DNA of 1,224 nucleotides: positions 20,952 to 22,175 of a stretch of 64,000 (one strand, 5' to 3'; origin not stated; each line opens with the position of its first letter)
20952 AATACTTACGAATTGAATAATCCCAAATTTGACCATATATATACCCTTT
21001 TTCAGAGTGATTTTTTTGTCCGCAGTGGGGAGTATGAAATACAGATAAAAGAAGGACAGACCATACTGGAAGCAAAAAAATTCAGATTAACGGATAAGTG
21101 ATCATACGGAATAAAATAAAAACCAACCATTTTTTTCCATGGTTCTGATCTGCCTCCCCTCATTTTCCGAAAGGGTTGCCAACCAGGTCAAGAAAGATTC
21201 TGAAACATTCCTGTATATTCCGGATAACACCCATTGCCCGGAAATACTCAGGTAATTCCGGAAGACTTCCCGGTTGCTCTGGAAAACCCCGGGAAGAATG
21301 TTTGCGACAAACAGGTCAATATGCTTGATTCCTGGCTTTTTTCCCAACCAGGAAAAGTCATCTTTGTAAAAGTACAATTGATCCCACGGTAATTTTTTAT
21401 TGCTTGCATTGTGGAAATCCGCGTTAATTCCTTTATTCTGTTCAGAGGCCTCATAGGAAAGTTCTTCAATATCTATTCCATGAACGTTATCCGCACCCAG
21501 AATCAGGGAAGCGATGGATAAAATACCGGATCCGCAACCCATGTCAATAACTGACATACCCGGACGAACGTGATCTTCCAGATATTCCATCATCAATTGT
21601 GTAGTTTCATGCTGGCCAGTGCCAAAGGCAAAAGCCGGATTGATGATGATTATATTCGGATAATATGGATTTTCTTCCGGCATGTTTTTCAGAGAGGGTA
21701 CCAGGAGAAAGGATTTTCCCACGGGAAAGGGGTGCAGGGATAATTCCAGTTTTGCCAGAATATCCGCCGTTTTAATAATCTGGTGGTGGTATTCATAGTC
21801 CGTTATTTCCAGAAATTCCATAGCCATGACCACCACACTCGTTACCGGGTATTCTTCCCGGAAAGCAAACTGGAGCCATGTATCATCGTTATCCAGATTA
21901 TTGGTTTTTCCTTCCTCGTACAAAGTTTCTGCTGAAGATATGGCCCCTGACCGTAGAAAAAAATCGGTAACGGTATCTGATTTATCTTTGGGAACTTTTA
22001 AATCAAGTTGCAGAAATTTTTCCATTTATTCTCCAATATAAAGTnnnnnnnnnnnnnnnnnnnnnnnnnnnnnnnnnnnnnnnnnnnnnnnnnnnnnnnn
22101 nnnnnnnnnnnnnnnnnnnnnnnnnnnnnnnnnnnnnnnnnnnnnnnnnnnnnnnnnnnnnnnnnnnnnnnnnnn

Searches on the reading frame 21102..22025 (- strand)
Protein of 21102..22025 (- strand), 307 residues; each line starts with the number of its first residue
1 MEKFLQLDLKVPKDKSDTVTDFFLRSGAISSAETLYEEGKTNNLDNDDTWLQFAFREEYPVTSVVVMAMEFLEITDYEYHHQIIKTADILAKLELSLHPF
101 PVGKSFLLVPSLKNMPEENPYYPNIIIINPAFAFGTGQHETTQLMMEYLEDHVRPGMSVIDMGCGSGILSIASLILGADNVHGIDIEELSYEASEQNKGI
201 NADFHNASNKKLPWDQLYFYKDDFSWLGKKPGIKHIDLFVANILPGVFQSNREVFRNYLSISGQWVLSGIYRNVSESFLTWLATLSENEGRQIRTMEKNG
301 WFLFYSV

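Call 13: search_protein_families(library=pfam, proteins=[window:21102-22025:-], max_evalue=0.001)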
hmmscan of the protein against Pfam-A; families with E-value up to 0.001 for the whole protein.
window:21102-22025:- (307 aa): 5 families
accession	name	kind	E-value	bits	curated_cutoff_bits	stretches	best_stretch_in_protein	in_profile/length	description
PF06325.19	PrmA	-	6.1e-41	141.3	22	1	4-301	2-288/296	Ribosomal protein L11 methyltransferase (PrmA)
PF05175.20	MTS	-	1.4e-05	25.3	23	1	140-199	18-76/170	Methyltransferase small domain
PF13847.12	Methyltransf_31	-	2.1e-05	24.6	27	1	155-215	3-71/145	Methyltransferase domain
PF13649.12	Methyltransf_25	-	2.6e-05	25.2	27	1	159-216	1-62/97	Methyltransferase domain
PF01135.25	PCMT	-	0.00016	22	20.3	1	139-194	59-115/210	Protein-L-isoaspartate(D-aspartate) O-methyltransferase (PCMT)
